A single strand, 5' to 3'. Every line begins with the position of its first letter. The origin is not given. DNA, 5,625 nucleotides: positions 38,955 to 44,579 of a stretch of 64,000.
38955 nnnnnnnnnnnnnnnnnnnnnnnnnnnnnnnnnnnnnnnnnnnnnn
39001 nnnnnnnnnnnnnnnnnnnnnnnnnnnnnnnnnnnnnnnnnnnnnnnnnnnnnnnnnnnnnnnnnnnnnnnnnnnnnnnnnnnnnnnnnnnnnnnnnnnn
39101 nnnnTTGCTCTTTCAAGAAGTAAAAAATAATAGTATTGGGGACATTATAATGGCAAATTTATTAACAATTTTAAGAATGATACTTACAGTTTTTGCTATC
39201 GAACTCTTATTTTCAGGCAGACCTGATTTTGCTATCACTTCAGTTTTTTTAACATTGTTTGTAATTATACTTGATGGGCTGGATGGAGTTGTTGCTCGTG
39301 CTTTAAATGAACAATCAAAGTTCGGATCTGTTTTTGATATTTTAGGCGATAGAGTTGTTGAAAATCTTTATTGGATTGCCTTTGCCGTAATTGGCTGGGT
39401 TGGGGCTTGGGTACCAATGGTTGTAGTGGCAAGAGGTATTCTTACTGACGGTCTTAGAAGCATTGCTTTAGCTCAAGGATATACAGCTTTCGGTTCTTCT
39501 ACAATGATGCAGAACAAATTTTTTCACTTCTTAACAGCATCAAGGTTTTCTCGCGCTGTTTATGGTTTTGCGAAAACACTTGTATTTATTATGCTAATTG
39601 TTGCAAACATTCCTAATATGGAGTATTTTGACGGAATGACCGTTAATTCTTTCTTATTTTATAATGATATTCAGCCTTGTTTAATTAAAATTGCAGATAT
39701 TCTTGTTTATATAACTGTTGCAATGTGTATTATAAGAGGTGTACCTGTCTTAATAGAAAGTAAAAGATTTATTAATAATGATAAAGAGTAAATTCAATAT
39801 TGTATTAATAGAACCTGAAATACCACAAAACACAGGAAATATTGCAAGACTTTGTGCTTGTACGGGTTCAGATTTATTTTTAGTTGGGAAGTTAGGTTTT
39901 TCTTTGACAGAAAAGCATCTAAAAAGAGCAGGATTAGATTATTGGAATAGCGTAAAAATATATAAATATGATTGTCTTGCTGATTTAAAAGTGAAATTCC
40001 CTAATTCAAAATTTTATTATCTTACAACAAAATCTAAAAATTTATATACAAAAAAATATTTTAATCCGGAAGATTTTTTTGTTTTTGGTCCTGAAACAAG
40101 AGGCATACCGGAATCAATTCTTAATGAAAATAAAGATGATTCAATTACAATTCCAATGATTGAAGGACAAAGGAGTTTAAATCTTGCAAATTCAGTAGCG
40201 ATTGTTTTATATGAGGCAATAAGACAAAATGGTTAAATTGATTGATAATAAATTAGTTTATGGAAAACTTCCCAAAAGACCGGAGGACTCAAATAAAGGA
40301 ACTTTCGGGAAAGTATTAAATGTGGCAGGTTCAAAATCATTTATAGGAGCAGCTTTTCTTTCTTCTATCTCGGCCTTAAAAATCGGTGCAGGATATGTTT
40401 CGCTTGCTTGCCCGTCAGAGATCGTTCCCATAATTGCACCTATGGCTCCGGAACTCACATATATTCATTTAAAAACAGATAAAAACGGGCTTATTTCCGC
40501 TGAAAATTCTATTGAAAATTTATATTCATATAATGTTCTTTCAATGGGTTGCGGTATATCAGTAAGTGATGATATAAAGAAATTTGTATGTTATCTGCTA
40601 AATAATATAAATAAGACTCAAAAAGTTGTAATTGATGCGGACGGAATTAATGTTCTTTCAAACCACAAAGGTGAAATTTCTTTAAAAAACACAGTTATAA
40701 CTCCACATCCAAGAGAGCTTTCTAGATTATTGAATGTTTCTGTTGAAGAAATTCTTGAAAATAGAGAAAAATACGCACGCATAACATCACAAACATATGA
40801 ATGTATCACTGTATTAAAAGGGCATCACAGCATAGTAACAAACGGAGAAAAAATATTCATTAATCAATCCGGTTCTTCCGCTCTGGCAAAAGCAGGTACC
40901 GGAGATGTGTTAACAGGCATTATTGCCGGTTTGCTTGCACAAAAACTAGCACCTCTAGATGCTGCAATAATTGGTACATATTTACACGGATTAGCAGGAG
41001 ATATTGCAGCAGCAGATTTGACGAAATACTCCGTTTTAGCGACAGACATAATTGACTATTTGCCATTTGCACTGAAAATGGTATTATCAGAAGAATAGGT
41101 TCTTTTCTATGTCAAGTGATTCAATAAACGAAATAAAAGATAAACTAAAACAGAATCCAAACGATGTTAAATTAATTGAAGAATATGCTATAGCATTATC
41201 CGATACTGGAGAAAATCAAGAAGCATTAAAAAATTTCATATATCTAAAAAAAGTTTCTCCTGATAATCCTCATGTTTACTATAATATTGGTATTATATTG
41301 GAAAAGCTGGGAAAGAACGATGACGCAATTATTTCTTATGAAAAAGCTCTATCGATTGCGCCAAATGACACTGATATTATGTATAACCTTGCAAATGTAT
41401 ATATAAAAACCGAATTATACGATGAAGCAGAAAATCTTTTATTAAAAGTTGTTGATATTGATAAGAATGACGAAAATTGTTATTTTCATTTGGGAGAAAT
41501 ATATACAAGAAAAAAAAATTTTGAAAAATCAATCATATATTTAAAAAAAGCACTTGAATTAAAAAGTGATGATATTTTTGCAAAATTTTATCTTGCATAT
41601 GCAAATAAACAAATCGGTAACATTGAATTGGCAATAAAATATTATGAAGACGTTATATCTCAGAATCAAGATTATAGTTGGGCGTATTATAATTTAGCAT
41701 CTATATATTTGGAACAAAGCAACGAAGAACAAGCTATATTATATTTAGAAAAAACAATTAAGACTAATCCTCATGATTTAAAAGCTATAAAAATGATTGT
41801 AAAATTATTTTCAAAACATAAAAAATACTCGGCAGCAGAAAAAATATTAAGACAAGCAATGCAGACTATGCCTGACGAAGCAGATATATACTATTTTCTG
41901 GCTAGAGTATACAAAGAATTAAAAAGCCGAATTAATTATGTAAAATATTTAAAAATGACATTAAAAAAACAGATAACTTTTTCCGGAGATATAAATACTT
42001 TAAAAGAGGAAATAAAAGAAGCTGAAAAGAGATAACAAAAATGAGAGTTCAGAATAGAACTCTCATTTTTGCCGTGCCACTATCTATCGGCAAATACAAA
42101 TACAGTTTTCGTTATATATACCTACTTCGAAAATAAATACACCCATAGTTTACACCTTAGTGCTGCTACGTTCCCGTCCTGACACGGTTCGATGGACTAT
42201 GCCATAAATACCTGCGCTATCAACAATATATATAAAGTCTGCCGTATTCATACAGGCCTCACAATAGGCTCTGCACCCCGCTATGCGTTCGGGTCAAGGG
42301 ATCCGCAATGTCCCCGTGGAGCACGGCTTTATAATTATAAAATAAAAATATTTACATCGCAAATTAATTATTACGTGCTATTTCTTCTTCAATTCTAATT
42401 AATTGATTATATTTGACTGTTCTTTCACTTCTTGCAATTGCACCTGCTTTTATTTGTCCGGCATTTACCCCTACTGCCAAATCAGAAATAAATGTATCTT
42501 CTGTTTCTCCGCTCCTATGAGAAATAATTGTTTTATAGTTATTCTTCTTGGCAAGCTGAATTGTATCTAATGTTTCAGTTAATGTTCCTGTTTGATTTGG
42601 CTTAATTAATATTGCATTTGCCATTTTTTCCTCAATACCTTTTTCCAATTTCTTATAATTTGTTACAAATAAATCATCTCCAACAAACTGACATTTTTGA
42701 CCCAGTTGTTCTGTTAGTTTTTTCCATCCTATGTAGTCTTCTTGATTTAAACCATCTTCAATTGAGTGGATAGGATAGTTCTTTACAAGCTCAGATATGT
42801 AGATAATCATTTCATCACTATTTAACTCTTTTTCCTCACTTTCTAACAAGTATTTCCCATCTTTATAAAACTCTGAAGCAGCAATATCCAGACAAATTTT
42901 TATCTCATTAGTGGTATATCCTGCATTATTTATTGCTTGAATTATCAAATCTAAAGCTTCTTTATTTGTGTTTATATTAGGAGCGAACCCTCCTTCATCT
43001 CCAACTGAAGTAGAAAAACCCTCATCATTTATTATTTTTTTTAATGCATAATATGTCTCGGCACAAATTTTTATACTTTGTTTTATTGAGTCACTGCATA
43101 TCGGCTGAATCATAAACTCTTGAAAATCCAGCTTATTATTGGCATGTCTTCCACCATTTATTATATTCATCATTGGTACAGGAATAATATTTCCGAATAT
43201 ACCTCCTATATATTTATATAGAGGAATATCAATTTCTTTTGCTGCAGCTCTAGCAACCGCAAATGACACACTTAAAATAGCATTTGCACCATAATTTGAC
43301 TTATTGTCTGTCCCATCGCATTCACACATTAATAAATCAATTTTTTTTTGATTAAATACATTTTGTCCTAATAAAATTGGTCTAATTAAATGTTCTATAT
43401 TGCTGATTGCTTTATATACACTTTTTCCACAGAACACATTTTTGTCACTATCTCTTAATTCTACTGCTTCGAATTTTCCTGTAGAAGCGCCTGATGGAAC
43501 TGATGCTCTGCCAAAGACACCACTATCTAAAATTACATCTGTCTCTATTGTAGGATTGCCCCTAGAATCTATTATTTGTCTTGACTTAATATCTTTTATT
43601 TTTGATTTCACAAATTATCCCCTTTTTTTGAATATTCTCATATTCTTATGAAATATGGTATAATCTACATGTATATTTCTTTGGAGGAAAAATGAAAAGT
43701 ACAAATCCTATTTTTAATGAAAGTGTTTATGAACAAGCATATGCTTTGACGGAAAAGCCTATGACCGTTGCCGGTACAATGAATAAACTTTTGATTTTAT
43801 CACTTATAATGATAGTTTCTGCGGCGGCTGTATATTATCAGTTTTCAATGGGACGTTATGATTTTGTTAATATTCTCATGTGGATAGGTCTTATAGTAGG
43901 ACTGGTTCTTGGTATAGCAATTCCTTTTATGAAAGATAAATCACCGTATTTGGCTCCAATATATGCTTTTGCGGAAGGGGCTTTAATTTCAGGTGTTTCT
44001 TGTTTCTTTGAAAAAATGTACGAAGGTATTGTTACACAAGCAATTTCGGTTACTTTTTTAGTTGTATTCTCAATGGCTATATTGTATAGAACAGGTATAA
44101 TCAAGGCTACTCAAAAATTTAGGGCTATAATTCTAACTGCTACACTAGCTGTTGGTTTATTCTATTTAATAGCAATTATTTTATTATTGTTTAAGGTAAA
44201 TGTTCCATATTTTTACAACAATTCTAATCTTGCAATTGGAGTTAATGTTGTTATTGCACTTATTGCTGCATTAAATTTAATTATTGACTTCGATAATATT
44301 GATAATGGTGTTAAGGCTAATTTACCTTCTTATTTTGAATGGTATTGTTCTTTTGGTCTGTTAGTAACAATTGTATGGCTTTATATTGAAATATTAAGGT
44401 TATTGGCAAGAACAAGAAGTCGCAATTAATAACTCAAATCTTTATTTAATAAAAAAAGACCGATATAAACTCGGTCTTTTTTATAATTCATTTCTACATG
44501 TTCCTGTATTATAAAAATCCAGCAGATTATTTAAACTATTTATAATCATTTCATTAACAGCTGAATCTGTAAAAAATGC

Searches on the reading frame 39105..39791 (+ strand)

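Call 78: search_protein_families(library=pfam, proteins=[window:39105-39791:+], max_evalue=0.00001)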
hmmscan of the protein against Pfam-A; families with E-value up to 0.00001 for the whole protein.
window:39105-39791:+ (228 aa): 1 family
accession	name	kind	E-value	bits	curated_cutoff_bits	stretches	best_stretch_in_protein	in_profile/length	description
PF01066.26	CDP-OH_P_transf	-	2.7e-16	60.7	22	1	15-155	2-120/152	CDP-alcohol phosphatidyltransferase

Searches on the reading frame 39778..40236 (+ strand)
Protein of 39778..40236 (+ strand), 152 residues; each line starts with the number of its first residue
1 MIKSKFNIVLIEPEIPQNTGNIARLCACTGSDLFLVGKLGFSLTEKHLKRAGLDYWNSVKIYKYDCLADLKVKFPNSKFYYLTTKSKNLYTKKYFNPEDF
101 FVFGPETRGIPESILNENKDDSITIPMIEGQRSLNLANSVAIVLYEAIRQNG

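Call 78: search_protein_families(library=pfam, proteins=[window:39778-40236:+], max_evalue=0.00001)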
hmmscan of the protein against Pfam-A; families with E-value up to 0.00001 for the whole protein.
window:39778-40236:+ (152 aa): 1 family
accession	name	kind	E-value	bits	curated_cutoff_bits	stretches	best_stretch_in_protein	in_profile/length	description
PF00588.24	SpoU_methylase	-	2.6e-31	109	29.7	1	6-145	2-142/142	SpoU rRNA Methylase family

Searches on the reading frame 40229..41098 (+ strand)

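Call 78: search_protein_families(library=pfam, proteins=[window:40229-41098:+], max_evalue=0.00001)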
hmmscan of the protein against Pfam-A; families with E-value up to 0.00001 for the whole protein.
window:40229-41098:+ (289 aa): 2 families
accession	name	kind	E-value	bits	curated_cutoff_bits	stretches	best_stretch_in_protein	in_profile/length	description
PF01256.23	Carb_kinase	-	4.9e-54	183.8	27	1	32-279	4-241/242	NAD(P)H-hydrate dehydratase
PF02110.20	HK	-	8.5e-07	29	27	1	181-275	142-238/247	Hydroxyethylthiazole kinase family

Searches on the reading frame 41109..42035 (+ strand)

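Call 78: search_protein_families(library=pfam, proteins=[window:41109-42035:+], max_evalue=0.00001)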
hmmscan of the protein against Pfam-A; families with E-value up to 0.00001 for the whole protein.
window:41109-42035:+ (308 aa): 25 families
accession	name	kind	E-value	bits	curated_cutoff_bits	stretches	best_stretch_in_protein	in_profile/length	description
PF13181.12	TPR_8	-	1.8e-33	112.3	25.7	2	55-87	2-34/34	Tetratricopeptide repeat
PF14559.12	TPR_19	-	1.3e-32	112.3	25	2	68-122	5-59/68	Tetratricopeptide repeat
PF00515.34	TPR_1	-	3.6e-32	109.3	27.8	2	56-87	3-34/34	Tetratricopeptide repeat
PF07719.23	TPR_2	-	5.7e-32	107.6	27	1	55-87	2-34/34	Tetratricopeptide repeat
PF13431.12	TPR_17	-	9.8e-30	100.8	24.4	0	178-210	1-33/34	Tetratricopeptide repeat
PF13424.12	TPR_12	-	3.7e-29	101.2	30.1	2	56-119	5-76/77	Tetratricopeptide repeat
PF13414.12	TPR_11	-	4.1e-25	87.6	26.8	1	66-100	6-40/42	TPR repeat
PF13176.12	TPR_7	-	1.1e-22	78.6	27.9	0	57-89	2-34/36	Tetratricopeptide repeat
PF13428.12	TPR_14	-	4e-22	76.9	23.5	0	56-96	3-43/44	Tetratricopeptide repeat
PF13432.12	TPR_16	-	9.2e-22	77.6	32.7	0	27-87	4-64/65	Tetratricopeptide repeat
PF13374.12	TPR_10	-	1.2e-16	60.5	27.5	0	90-117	4-31/42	Tetratricopeptide repeat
PF23914.1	TPR_CcmH_CycH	-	7e-16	58.9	42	1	50-151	46-150/158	Cytochrome c-type biogenesis protein H TPR domain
PF13174.12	TPR_6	-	9.3e-16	57.8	26.3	0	192-221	2-31/33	Tetratricopeptide repeat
PF14561.12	TPR_20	-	1.3e-15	57.9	25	0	73-123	7-57/90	Tetratricopeptide repeat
PF22860.2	DUF7017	-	9.9e-13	48.7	27.5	0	157-253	2-100/141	Domain of unknown function (DUF7017)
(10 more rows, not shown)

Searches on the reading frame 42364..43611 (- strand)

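Call 26: search_protein_families(library=pfam, proteins=[window:42364-43611:-], max_evalue=0.001)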
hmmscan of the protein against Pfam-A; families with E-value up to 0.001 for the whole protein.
window:42364-43611:- (415 aa): 2 families
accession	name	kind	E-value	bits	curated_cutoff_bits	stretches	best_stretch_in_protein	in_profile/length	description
PF00113.28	Enolase_C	-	1.3e-117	392.7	21.5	1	142-413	3-283/296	Enolase, C-terminal TIM barrel domain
PF03952.21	Enolase_N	-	3.6e-54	182.9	35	1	5-135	1-131/131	Enolase, N-terminal domain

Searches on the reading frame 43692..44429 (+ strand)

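Call 26: search_protein_families(library=pfam, proteins=[window:43692-44429:+], max_evalue=0.001)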
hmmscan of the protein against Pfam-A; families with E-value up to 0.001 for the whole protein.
window:43692-44429:+ (245 aa): 2 families
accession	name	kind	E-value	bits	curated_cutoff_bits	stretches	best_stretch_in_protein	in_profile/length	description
PF12811.12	BaxI_1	-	1.2e-67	228.4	26.2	1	5-242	1-232/233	Bax inhibitor 1 like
PF01027.25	Bax1-I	-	8.8e-07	29.3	34.1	1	34-238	9-207/207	Inhibitor of apoptosis-promoting Bax1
